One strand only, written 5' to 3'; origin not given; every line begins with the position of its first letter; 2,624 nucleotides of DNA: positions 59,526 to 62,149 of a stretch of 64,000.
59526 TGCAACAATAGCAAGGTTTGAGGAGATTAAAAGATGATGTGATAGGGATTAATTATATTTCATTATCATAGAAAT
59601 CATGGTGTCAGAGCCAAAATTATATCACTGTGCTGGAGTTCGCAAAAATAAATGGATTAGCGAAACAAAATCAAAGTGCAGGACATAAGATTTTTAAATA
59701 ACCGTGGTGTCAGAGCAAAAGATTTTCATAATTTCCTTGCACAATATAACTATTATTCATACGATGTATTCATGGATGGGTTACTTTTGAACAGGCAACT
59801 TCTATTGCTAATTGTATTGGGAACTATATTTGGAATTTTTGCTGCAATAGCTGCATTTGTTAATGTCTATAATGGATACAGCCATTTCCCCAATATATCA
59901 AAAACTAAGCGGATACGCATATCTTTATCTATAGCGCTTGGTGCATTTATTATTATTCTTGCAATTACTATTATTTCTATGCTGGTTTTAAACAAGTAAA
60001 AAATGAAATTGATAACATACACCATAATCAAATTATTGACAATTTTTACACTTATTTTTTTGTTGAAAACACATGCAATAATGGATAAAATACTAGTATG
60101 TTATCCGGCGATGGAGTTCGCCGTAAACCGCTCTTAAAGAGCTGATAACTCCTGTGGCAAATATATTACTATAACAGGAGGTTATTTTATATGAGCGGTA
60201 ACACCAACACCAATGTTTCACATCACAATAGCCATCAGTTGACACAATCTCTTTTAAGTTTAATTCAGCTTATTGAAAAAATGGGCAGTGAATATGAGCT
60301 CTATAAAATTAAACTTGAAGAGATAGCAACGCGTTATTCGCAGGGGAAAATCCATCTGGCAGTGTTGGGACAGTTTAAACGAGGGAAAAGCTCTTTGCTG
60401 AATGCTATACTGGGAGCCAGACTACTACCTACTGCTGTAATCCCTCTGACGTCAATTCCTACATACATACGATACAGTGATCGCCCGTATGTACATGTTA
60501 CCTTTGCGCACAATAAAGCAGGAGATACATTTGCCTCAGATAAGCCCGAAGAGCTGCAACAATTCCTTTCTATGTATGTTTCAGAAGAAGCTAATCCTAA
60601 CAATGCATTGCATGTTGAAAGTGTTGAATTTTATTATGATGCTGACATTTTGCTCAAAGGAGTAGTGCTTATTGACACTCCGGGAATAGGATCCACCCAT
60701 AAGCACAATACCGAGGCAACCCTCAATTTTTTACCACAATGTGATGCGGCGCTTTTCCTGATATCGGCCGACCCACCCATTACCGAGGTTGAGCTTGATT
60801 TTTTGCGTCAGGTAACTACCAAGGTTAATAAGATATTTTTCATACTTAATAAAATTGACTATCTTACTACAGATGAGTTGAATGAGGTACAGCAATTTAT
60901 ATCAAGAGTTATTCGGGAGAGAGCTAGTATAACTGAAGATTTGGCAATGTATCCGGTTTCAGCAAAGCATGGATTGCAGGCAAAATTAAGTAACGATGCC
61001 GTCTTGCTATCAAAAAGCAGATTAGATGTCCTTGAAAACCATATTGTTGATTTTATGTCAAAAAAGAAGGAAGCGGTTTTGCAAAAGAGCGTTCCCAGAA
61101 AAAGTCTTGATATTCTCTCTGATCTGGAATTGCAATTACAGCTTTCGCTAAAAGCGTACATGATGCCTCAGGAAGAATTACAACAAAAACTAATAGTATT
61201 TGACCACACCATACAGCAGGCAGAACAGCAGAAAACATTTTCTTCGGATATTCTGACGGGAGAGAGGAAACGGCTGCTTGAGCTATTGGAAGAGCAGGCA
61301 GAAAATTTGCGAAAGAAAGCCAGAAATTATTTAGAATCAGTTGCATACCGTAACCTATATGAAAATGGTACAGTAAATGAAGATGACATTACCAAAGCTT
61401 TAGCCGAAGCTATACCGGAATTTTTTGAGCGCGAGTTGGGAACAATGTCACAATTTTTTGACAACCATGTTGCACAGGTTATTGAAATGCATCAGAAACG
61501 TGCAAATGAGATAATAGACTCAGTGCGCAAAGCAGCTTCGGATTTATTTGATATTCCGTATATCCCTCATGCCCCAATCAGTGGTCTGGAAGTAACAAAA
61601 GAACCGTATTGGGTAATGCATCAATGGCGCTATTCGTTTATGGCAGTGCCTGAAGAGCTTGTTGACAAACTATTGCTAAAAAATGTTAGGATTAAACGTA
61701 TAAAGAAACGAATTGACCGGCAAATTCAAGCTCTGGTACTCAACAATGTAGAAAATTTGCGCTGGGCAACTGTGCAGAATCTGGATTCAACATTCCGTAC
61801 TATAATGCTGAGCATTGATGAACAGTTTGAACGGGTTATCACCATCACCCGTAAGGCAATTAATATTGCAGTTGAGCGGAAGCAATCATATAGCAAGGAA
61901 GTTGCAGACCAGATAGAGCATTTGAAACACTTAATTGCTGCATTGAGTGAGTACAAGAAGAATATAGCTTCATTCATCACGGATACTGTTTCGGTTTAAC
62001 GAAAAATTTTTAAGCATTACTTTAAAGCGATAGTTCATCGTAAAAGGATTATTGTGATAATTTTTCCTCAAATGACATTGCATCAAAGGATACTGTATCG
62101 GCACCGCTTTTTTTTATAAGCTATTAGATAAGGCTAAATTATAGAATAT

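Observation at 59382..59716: Five-copy direct array with steadily widening spacing in G/A-rich, C-poor DNA upstream of the RAYT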

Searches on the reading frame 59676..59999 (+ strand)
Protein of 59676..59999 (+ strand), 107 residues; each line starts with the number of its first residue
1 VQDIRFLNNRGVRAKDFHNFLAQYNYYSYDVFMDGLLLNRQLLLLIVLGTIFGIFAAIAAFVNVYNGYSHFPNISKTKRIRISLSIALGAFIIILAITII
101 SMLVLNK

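Call 10: search_protein_families(library=pfam, proteins=[window:59676-59999:+], max_evalue=0.01)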
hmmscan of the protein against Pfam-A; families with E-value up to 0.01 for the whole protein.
window:59676-59999:+ (107 aa): 0 families

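Call 22: search_protein_families(library=ncbifam, proteins=[window:59676-59999:+], max_evalue=0.01)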
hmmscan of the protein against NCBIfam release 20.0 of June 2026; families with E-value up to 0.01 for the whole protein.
window:59676-59999:+ (107 aa): 0 families

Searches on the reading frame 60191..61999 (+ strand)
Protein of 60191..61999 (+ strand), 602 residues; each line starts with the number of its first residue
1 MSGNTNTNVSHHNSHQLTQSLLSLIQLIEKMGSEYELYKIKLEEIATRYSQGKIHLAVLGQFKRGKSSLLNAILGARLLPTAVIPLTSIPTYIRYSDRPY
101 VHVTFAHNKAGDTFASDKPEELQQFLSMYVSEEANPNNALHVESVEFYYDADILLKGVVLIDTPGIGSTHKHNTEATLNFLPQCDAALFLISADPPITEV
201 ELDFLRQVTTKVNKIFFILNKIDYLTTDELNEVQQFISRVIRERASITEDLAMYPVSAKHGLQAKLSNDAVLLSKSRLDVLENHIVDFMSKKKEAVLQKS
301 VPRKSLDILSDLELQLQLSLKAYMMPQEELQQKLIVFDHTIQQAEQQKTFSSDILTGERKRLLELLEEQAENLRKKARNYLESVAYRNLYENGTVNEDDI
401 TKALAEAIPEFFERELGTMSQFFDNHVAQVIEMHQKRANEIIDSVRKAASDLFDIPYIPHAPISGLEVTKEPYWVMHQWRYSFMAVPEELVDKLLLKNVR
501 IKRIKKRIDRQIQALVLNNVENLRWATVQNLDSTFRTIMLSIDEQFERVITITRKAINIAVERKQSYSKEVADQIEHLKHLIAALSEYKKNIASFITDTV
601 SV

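Call 10: search_protein_families(library=pfam, proteins=[window:60191-61999:+], max_evalue=0.01)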
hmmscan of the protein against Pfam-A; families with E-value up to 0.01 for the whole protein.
window:60191-61999:+ (602 aa): 5 families
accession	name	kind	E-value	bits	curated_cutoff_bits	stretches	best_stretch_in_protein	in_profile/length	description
PF00350.29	Dynamin_N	-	1.1e-31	110.5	27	1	56-221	1-167/168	Dynamin family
PF00009.33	GTP_EFTU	-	1.8e-10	41.1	26.5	1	157-271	70-177/188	Elongation factor Tu GTP binding domain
PF01926.29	MMR_HSR1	-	1.7e-08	35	21.9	1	56-221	2-113/113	50S ribosome-binding GTPase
PF00735.24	Septin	-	2.3e-06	27.6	26.2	1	189-244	118-173/280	Septin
PF08665.17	PglZ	-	0.0052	17.2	25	0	213-301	1-88/179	PglZ domain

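Call 22: search_protein_families(library=ncbifam, proteins=[window:60191-61999:+], max_evalue=0.01)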
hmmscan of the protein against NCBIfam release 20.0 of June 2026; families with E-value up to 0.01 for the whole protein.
window:60191-61999:+ (602 aa): 10 families
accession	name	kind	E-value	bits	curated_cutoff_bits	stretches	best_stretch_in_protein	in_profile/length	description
NF052648.1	DynmDynABac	equivalog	1.9e-20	72.4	1600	2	126-589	740-1184/1187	dynamin GTPase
TIGR03594.1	GTPase_EngA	equivalog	1.6e-10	40.6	306.7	2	157-265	224-336/432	ribosome biogenesis GTPase Der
TIGR00231.1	small_GTP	domain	8.1e-09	35.5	42.5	1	156-240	49-139/164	GTP-binding protein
NF000908.1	PRK00089.1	equivalog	3e-08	33.3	237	1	158-265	53-157/291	GTPase Era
TIGR03918.1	GTP_HydF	equivalog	2.8e-07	29.7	325.55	1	157-234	57-139/392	[FeFe] hydrogenase H-cluster maturation GTPase HydF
NF007368.0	PRK09866.1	equivalog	1.5e-06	26.9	1146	1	47-97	63-113/742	clamp-binding protein CrfC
NF049994.1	slr1306_fam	domain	1.9e-06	26.8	490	1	160-305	142-290/470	slr1306 family protein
TIGR03598.1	GTPase_YsxC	equivalog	4.5e-05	23.2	124.45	0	157-262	65-176/186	ribosome biogenesis GTP-binding protein YihA/YsxC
NF002828.0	PRK03003.1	equivalog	0.00019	20.2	631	0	33-77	20-64/477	ribosome biogenesis GTPase Der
NF007071.0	PRK09518.1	equivalog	0.0036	15.8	953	0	179-261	522-600/706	bifunctional cytidylate kinase/GTPase Der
